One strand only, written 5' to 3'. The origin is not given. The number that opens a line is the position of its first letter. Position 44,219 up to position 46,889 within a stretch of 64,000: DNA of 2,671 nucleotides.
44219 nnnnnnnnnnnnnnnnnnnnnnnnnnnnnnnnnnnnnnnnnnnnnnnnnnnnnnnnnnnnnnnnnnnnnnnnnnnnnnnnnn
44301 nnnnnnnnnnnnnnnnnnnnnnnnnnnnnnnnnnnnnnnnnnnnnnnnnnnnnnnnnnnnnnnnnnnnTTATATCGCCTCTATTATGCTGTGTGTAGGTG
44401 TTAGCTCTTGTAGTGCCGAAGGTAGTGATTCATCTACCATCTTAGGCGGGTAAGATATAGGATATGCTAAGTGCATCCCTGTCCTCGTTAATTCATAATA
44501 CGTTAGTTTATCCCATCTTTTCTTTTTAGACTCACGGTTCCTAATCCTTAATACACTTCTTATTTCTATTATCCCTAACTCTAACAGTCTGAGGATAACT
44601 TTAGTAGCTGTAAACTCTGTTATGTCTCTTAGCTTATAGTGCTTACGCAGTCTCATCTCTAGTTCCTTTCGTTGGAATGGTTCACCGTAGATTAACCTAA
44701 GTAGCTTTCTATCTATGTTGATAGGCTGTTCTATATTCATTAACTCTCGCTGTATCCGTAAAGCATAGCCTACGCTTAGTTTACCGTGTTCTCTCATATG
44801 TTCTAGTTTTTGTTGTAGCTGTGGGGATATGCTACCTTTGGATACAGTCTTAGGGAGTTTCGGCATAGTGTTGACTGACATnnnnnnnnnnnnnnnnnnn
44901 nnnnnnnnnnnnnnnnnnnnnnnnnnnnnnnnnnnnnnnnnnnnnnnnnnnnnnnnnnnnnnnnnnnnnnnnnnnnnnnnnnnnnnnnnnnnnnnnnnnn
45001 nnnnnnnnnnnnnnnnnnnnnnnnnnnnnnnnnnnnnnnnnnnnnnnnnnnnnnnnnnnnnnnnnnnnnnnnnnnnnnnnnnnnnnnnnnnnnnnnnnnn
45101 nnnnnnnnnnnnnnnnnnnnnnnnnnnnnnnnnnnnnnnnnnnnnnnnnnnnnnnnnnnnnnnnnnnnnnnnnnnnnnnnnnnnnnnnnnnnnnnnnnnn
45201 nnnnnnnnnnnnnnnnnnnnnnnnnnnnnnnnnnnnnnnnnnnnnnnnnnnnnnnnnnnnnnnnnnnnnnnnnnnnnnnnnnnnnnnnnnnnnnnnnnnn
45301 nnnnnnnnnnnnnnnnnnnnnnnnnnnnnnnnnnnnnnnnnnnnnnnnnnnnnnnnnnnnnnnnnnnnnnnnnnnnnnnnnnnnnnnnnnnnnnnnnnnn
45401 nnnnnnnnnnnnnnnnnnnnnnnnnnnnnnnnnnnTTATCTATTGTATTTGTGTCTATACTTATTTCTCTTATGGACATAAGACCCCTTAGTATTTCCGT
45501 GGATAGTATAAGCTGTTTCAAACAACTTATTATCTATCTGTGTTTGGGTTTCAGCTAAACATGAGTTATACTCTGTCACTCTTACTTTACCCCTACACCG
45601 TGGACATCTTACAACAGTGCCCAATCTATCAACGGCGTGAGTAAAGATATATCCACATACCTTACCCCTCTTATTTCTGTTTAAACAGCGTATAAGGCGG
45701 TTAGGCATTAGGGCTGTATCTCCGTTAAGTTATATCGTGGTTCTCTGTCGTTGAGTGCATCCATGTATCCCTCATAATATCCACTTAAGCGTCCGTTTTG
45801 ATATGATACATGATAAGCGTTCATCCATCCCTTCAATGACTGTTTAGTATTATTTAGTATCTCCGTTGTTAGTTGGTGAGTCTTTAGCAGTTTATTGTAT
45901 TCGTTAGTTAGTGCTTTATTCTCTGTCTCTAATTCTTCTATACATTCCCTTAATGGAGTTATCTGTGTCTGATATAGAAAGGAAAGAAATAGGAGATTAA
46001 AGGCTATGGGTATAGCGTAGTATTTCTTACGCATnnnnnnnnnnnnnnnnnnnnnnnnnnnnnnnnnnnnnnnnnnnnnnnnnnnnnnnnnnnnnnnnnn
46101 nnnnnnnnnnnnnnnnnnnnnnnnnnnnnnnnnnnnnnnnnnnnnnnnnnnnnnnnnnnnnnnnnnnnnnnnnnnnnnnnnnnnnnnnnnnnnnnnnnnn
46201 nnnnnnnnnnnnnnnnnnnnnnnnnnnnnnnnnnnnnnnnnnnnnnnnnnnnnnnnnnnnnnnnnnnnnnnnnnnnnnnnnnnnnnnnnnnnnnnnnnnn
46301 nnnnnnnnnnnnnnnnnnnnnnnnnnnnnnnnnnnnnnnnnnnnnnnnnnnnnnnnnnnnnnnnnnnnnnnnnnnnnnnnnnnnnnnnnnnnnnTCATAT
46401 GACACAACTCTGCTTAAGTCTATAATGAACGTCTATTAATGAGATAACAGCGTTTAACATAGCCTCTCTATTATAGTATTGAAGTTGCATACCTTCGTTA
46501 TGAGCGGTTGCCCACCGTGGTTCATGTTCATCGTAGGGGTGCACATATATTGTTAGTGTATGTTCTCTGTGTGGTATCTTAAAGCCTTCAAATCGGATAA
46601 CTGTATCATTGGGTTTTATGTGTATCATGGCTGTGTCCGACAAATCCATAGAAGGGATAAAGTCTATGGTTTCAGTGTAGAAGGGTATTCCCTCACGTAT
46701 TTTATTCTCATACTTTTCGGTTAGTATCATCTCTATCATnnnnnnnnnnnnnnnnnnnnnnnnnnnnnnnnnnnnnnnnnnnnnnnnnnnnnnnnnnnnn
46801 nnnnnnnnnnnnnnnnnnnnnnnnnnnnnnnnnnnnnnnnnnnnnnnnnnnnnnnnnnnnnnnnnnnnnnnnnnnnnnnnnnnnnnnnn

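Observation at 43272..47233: Island of small genes each placed behind a conserved hairpin plus TATA-box cassette, with archaeal-style leaderless spacing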

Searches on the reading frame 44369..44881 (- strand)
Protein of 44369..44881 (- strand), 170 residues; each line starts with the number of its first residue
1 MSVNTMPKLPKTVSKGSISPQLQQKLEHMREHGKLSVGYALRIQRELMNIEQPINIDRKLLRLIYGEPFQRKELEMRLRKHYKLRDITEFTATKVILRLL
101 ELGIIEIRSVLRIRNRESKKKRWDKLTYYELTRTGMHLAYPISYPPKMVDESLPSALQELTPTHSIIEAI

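Call 9: search_protein_families(library=pfam, proteins=[window:44369-44881:-], max_evalue=0.1)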
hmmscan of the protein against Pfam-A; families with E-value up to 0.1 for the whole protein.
window:44369-44881:- (170 aa): 2 families
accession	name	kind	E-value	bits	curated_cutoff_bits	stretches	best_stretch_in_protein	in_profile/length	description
PF23010.2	RA_3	-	0.047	14.5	27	1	9-64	16-70/94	PHLPP protein RA domain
PF10007.15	DUF2250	-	0.087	13.4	24.4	0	87-138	34-89/93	Uncharacterized protein conserved in archaea (DUF2250)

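Call 10: search_protein_families(library=phrogs, proteins=[window:44369-44881:-], max_evalue=0.01)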
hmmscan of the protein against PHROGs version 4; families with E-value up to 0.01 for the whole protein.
window:44369-44881:- (170 aa): 0 families

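Call 19: find_related_loci(query=window:44369-44881:-, collection=viral_contigs, flank=10000)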
Query window:44369-44881:- (170 aa) in viral_contigs; peptide patterns used: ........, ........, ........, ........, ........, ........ (x = any residue, [..] = any of these).
8 stretches matched a pattern; 1 encode a relative of the query (tblastn E <= 1e-3); 1 distinct loci.
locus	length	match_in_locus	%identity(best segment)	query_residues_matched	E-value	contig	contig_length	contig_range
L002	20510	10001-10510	98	1-170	1e-110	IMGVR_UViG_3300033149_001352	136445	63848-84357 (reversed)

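Call 36: search_protein_families(library=ncbifam, proteins=[window:44369-44881:-], max_evalue=0.001)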
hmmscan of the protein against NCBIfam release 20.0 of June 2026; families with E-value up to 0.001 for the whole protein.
window:44369-44881:- (170 aa): 0 families

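Call 55: find_homologous_proteins(query=window:44369-44881:-, max_evalue=0.001)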
Query window:44369-44881:- (170 aa): 2 proteins with E <= 0.001 among 64 candidates.
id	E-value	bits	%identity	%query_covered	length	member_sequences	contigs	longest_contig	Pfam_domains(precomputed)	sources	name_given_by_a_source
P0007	4.6e-102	356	98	100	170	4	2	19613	-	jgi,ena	-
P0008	1.2e-41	160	54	95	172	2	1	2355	-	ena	-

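Call 81: predict_structure(alignment_id=A6)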
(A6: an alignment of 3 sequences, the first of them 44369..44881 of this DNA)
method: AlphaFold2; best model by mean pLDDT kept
length: 170 residues; sequences in the alignment: 3
mean_pLDDT: 55.4   pTM: 0.43
mean pLDDT of the five models: 55.4, 40.7, 39.4, 38.8, 38.1
residues with pLDDT >= 90: 0; 70-90: 28; 50-70: 81; < 50: 61
segments of 3 or more residues with pLDDT < 50: 1-16, 37-40, 49-55, 140-170
pLDDT, mean of each block of 10 residues (from residue 1): 41 48 57 48 50 51 62 73 58 66 69 65 71 61 43 42 36
secondary structure, 60 per line:
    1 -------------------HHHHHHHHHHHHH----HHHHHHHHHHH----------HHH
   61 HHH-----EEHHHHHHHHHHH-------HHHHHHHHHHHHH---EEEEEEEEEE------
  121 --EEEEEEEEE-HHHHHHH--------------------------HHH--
elements in order: H20-32 H37-47 H58-63 H71-81 H89-101 E105-114 E123-131 H133-139

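Call 83: fold_search(model_id=the predicted structure, library=pdb)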
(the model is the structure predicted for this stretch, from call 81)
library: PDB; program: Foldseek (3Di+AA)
matches with E <= 10: 779; with E <= 0.001: 0
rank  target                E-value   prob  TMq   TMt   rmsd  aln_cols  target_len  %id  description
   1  7tjj_I                1.3e-02  0.97  0.33  0.17  11.9       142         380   15  S. cerevisiae ORC bound to 84 bp ARS1 DNA and Cdc6 (state 1) with docked Orc6 N-terminal domain (released 2022-10-05)
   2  7tjh_I                1.5e-02  0.94  0.31  0.16  12.4       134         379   13  S. cerevisiae ORC bound to 84 bp ARS1 DNA and Cdc6 (state 1) with flexible Orc6 N-terminal domain (released 2022-10-05)
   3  9gm9_D                1.9e-02  0.98  0.34  0.20  11.5       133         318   13  MukBEF in a DNA capture state (released 2025-03-26)
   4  9gm7_D                3.1e-02  0.95  0.33  0.21  11.5       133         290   13  MukBEF in a nucleotide-bound state with open neck gate (monomer) (released 2025-03-26)
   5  5x11_G                3.3e-02  0.99  0.35  0.34  10.1       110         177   14  Crystal structure of Bacillus subtilis PadR in complex with operator DNA (released 2017-11-22)
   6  4lmy_A                3.3e-02  0.96  0.26  0.29  12.8       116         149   17  Structure of GAS PerR-Zn-Zn (released 2014-04-02)
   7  2e1n_A                3.3e-02  0.93  0.30  0.41   8.3       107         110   17  Crystal structure of the Cyanobacterium circadian clock modifier Pex (released 2006-11-28)
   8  9gm7_C                3.6e-02  0.95  0.33  0.15  11.3       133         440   13  MukBEF in a nucleotide-bound state with open neck gate (monomer) (released 2025-03-26)
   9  2e1n_B                3.8e-02  0.93  0.30  0.42   8.2       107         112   17  Crystal structure of the Cyanobacterium circadian clock modifier Pex (released 2006-11-28)
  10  1f4k_A                4.3e-02  0.98  0.31  0.43   4.5        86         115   12  CRYSTAL STRUCTURE OF THE REPLICATION TERMINATOR PROTEIN/B-SITE DNA COMPLEX (released 2001-06-08)
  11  9bcx_I                4.3e-02  0.82  0.29  0.16  11.7       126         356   13  Cryo-EM structure of the S. cerevisiae ORC-Cdc6-Mcm2-7-DNA complex with a fully closed Mcm2-Mcm5 DNA entry gate (released 2025-01-01)
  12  5x11_E                4.5e-02  0.99  0.35  0.33   8.0       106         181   14  Crystal structure of Bacillus subtilis PadR in complex with operator DNA (released 2017-11-22)
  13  6abq_A                5.1e-02  0.98  0.34  0.49   8.0       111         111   18  Crystal structure of transcription factor from Listeria monocytogenes (released 2019-06-05)
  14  4lmy_B                5.1e-02  0.95  0.27  0.29  12.5       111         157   14  Structure of GAS PerR-Zn-Zn (released 2014-04-02)
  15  5x11_A                5.8e-02  0.97  0.35  0.34  10.5       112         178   13  Crystal structure of Bacillus subtilis PadR in complex with operator DNA (released 2017-11-22)
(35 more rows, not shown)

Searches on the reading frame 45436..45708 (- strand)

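Call 9: search_protein_families(library=pfam, proteins=[window:45436-45708:-], max_evalue=0.1)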
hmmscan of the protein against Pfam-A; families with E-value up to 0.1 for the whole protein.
window:45436-45708:- (90 aa): 0 families

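Call 10: search_protein_families(library=phrogs, proteins=[window:45436-45708:-], max_evalue=0.01)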
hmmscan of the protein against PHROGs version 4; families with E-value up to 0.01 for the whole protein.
window:45436-45708:- (90 aa): 1 family
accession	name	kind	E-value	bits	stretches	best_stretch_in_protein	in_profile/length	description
phrog_559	-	DNA, RNA and nucleotide metabolism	0.0079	16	1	16-87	157-280/607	HNH endonuclease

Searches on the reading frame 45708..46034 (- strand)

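Call 9: search_protein_families(library=pfam, proteins=[window:45708-46034:-], max_evalue=0.1)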
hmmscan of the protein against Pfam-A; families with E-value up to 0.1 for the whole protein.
window:45708-46034:- (108 aa): 7 families
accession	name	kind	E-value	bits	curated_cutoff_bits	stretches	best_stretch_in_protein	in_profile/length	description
PF07445.17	PriC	-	0.014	15.7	23.3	1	16-73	29-87/174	Primosomal replication protein priC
PF06103.16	DUF948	-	0.031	14.9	37.2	1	22-73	25-76/89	Bacterial protein of unknown function (DUF948)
PF24245.1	INO80F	-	0.031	14.8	25.1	1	21-51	1-31/47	INO80 complex subunit F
PF10298.14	WhiA_N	-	0.034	14.7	23.4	1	34-77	28-71/86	WhiA N-terminal LAGLIDADG-like domain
PF01519.22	DUF16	-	0.055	14.4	40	1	23-65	55-97/104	Protein of unknown function DUF16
PF06005.17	ZapB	-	0.056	14.4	31.5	1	24-69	19-64/71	Cell division protein ZapB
PF21687.3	T2SSK_1st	-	0.077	14.2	26.2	1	36-90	13-67/107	Type II secretion system (T2SS), protein K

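Call 10: search_protein_families(library=phrogs, proteins=[window:45708-46034:-], max_evalue=0.01)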
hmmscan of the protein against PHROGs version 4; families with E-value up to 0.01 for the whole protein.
window:45708-46034:- (108 aa): 2 families
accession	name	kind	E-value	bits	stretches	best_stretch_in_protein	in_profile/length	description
phrog_26599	-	unknown function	0.00051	21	1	25-67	24-66/81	-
phrog_9841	-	lysis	0.0091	17.2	0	21-72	51-102/120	Rz-like spanin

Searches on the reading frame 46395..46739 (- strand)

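Call 9: search_protein_families(library=pfam, proteins=[window:46395-46739:-], max_evalue=0.1)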
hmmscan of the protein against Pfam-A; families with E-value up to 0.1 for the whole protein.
window:46395-46739:- (114 aa): 1 family
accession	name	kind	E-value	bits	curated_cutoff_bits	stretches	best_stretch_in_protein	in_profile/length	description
PF18890.5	FANCL_d2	-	0.005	17.7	23.7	1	38-100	19-82/91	FANCL UBC-like domain 2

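Call 10: search_protein_families(library=phrogs, proteins=[window:46395-46739:-], max_evalue=0.01)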
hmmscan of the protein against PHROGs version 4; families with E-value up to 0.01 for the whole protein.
window:46395-46739:- (114 aa): 0 families
